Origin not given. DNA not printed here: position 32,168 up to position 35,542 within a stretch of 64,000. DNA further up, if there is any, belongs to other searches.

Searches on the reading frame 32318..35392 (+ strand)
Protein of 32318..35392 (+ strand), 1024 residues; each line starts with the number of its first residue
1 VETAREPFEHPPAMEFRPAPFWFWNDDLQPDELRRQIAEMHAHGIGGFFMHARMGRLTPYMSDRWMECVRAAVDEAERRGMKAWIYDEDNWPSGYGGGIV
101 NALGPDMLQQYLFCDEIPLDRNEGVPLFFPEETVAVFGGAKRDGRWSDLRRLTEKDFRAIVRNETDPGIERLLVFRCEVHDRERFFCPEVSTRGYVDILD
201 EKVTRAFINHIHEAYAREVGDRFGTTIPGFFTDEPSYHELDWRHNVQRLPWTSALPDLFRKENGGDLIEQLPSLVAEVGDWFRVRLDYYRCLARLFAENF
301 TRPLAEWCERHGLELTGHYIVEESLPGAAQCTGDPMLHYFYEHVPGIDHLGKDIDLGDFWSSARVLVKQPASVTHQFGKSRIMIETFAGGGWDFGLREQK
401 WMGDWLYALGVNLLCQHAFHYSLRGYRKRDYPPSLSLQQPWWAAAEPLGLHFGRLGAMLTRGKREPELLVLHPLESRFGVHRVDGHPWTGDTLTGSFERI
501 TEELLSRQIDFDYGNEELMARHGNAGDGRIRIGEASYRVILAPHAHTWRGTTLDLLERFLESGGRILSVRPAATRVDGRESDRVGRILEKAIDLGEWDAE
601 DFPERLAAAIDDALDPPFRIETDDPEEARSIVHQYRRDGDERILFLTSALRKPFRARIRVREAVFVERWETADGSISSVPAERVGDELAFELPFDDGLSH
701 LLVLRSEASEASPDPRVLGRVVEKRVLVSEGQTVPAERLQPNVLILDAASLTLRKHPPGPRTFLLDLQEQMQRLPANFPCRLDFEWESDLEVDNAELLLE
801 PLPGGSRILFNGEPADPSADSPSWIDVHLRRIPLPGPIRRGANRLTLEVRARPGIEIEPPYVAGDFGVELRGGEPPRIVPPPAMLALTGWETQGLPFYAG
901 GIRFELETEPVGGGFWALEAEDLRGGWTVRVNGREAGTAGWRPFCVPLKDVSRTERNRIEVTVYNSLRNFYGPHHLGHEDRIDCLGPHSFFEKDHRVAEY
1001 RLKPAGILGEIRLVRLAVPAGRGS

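Call 89: search_protein_families(library=pfam, proteins=[window:32318-35392:+], max_evalue=0.0001)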
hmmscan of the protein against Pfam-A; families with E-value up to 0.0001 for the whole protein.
window:32318-35392:+ (1024 aa): 1 family
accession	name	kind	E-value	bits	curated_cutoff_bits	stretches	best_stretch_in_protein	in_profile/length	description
PF17132.9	Glyco_hydro_106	-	1.3e-22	80.5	29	2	196-679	268-739/743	alpha-L-rhamnosidase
